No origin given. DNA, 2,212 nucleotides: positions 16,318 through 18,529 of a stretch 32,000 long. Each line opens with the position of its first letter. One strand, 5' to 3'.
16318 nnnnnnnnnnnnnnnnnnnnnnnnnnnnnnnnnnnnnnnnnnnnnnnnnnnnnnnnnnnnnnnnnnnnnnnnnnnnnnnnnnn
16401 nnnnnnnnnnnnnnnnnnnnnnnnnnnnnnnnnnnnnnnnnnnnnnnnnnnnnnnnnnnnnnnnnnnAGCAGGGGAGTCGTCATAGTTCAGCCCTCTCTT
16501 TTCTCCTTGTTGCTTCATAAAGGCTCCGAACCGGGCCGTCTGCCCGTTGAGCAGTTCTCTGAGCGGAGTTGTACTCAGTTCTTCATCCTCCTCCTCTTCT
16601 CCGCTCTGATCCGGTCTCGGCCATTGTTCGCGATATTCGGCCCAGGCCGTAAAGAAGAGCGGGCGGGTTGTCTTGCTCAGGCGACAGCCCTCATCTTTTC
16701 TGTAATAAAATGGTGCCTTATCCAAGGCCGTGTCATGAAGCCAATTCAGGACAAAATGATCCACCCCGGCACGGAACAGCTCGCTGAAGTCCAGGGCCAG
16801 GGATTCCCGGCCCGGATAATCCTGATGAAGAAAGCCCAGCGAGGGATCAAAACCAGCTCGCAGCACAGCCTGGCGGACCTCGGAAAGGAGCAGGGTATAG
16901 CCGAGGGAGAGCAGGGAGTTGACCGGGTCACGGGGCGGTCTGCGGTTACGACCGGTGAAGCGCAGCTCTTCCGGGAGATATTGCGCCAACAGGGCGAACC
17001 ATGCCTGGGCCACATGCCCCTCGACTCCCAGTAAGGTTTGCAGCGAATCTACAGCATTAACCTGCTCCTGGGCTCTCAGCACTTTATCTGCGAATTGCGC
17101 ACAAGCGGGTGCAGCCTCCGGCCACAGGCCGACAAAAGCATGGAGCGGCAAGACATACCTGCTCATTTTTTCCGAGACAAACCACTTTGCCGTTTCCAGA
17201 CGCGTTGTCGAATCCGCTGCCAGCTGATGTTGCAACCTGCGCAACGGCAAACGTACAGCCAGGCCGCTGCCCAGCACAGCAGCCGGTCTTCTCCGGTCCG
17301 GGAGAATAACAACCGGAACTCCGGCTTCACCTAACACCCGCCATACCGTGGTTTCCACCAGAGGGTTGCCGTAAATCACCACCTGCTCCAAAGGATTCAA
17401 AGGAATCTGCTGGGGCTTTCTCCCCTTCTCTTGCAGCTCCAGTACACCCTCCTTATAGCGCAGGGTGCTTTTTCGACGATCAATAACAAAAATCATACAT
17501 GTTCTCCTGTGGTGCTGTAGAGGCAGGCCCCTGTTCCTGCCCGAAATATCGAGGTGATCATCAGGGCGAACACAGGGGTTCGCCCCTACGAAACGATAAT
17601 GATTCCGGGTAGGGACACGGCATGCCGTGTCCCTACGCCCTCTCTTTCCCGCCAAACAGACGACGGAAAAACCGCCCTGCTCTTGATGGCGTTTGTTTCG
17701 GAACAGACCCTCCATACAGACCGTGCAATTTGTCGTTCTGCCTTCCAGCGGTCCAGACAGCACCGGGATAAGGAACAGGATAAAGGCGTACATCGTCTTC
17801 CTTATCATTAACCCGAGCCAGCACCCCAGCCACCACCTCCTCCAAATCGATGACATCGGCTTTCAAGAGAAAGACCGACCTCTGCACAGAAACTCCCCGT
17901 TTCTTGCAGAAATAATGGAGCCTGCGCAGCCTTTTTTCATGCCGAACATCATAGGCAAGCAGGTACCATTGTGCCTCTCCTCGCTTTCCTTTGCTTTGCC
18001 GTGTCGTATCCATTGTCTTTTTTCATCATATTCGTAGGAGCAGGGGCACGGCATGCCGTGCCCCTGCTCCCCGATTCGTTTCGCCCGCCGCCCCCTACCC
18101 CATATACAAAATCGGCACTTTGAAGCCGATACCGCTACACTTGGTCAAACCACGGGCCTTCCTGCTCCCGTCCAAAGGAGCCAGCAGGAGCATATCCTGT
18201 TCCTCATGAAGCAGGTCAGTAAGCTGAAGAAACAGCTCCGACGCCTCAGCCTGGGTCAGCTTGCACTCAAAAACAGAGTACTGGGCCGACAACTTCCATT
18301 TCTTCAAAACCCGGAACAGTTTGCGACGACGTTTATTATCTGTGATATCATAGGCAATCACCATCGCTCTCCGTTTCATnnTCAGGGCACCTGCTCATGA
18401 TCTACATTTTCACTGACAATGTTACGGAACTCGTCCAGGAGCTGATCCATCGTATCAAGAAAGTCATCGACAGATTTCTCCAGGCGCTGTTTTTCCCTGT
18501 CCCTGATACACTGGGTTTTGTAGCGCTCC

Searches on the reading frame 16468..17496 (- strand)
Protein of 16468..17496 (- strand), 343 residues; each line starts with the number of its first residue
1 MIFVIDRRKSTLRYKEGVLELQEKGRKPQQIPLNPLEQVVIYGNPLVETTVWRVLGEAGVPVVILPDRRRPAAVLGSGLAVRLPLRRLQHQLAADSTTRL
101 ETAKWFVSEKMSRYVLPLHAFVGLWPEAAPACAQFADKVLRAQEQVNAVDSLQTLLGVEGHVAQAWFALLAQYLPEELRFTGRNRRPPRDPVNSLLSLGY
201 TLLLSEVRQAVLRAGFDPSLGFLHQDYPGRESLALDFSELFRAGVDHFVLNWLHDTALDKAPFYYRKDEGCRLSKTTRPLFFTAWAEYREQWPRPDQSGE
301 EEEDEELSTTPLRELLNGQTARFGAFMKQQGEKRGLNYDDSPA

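Call 35: search_protein_families(library=ncbifam, proteins=[window:16468-17496:-], max_evalue=0.01)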
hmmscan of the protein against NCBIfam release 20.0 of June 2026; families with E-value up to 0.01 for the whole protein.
window:16468-17496:- (343 aa): 10 families
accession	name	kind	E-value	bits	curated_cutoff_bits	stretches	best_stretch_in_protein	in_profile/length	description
TIGR00287.1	cas1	equivalog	9.9e-56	189.2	71.7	1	3-291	2-292/327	CRISPR-associated endonuclease Cas1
NF049935.1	cas4g_cas1g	exception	1.4e-50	172.3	560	1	4-287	218-501/546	CRISPR-associated endonuclease Cas4g/Cas1g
TIGR03640.1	cas1_DVULG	exception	5.9e-49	167.1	385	1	6-290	9-299/340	type I-C CRISPR-associated endonuclease Cas1c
TIGR04093.1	cas1_CYANO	exception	3.6e-46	157.6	385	1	21-290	22-292/334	type I-D CRISPR-associated endonuclease Cas1d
TIGR03983.1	cas1_MYXAN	equivalog_domain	1.1e-33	116.6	358.05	1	15-261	26-276/347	type I-MYXAN CRISPR-associated endonuclease Cas1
TIGR03641.1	cas1_HMARI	exception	5.5e-29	101.5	304.1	1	10-285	9-277/324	type I-B CRISPR-associated endonuclease Cas1b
TIGR04329.1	cas1_PREFRAN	exception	4e-22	78.7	300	1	2-268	10-265/317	type V CRISPR-associated endonuclease Cas1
TIGR03639.1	cas1_NMENI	exception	4.7e-16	58.9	120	1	9-254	9-233/278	type II CRISPR-associated endonuclease Cas1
TIGR03638.1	cas1_ECOLI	exception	2.5e-10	40.1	215.6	1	141-244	119-222/269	type I-E CRISPR-associated endonuclease Cas1e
TIGR03637.1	cas1_YPEST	exception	0.00065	19.2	150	1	95-242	114-260/307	type I-F CRISPR-associated endonuclease Cas1f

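Call 36: search_protein_families(library=padloc, proteins=[window:16468-17496:-], max_evalue=0.1)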
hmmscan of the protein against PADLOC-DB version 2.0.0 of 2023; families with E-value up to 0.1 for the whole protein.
window:16468-17496:- (343 aa): 32 families (the best 25 are shown)
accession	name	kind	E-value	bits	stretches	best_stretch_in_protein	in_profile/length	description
PDLC01608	Cas1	-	6.1e-65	217.4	1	5-287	3-276/276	"CAS-I,CAS-II,CAS-III,CAS-IV,CAS-V,CAS-VI; acquisition_1"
PDLC01248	Cas1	-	1.8e-60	202.9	1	3-304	3-267/289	"CAS-I,CAS-II,CAS-III,CAS-IV,CAS-V,CAS-VI; acquisition_1"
PDLC00927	Cas1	-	2.6e-56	189.2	1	3-291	2-292/327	CRISPR-associated endonuclease Cas1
PDLC00928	Cas1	-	3.5e-56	188.5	1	2-292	2-287/315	Cas1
PDLC01743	Cas1c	-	3.1e-53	179.1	1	6-290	11-295/337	-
PDLC01249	Cas1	-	3.1e-50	169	1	5-258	3-241/246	"CAS-I,CAS-II,CAS-III,CAS-IV,CAS-V,CAS-VI; acquisition_1"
PDLC01334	Cas1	-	1.1e-49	167.5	1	6-290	8-296/336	"CAS-I,CAS-II,CAS-III,CAS-IV,CAS-V,CAS-VI; acquisition_1"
PDLC00923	Cas1c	-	1.6e-49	167.1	1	6-290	9-299/340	"CRISPR-associated endonuclease Cas1, subtype I-C/DVULG"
PDLC01449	Cas1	-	5.1e-49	165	1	4-289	5-251/285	"CAS-I,CAS-II,CAS-III,CAS-IV,CAS-V,CAS-VI; acquisition_1"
PDLC02025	Cas1d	-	1.9e-47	160.3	1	3-289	4-274/316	-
PDLC01747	Cas1g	-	8.5e-43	144.7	1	5-285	202-476/523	-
PDLC01740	Cas1_IIIa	-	1e-41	141.8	1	7-285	7-279/331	-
PDLC02066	Cas1b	-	5.6e-39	132.3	1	3-290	3-292/322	-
PDLC02067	Cas1b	-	6.5e-36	122.2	1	8-284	207-485/533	-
PDLC00922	Cas1a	-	3e-34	116.6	1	15-261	26-276/347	"CRISPR-associated endonuclease Cas1, subtype MYXAN"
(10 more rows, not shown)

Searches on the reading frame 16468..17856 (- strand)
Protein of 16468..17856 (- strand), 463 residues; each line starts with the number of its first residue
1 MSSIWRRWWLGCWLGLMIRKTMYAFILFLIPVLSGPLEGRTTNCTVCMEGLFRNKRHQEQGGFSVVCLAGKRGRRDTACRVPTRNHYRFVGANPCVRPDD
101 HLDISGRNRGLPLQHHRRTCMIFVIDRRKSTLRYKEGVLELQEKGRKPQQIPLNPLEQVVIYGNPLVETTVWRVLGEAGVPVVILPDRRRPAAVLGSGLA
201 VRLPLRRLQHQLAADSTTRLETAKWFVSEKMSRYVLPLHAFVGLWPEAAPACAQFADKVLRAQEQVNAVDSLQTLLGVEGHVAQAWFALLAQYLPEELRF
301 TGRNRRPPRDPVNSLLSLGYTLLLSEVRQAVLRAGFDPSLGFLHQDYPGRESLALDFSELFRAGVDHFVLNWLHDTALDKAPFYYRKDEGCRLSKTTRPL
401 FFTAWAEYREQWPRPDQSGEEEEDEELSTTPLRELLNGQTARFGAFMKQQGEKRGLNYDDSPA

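Call 5: search_protein_families(library=pfam, proteins=[window:16468-17856:-], max_evalue=0.1)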
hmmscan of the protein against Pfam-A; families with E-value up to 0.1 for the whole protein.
window:16468-17856:- (463 aa): 1 family
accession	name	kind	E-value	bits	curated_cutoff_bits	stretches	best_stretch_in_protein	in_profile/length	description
PF01867.21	Cas_Cas1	-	1.1e-66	225.3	22.3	1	124-406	2-282/283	CRISPR associated protein Cas1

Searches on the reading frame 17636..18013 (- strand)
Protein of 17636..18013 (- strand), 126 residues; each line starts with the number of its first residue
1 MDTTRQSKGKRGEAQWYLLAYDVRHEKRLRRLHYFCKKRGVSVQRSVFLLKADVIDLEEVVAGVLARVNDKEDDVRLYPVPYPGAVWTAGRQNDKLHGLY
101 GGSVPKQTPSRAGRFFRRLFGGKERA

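Call 5: search_protein_families(library=pfam, proteins=[window:17636-18013:-], max_evalue=0.1)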
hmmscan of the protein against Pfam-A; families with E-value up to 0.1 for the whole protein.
window:17636-18013:- (126 aa): 1 family
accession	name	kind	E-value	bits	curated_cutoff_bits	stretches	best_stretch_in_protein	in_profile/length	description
PF09827.14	CRISPR_Cas2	-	1.2e-12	48.2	23.8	1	16-80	2-66/74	CRISPR associated protein Cas2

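Call 35: search_protein_families(library=ncbifam, proteins=[window:17636-18013:-], max_evalue=0.01)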
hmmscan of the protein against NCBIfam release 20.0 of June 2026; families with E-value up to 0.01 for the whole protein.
window:17636-18013:- (126 aa): 1 family
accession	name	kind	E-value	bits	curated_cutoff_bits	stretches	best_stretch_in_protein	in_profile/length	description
TIGR01573.1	cas2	equivalog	2.2e-09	37.4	24.5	1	17-81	3-71/96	CRISPR-associated endonuclease Cas2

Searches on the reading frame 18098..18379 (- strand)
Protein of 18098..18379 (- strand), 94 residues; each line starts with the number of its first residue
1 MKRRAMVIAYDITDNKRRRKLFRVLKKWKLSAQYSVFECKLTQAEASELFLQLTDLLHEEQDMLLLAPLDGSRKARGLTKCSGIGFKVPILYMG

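Call 5: search_protein_families(library=pfam, proteins=[window:18098-18379:-], max_evalue=0.1)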
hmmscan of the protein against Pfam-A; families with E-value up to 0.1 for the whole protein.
window:18098-18379:- (94 aa): 1 family
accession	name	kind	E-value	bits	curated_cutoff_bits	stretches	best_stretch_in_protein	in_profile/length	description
PF09827.14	CRISPR_Cas2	-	6.6e-16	58.7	23.8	1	6-72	3-69/74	CRISPR associated protein Cas2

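Call 35: search_protein_families(library=ncbifam, proteins=[window:18098-18379:-], max_evalue=0.01)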
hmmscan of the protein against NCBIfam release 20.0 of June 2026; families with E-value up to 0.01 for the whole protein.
window:18098-18379:- (94 aa): 1 family
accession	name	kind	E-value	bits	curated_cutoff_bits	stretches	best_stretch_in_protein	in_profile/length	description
TIGR01573.1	cas2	equivalog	7.4e-10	39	24.5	1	6-72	3-73/96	CRISPR-associated endonuclease Cas2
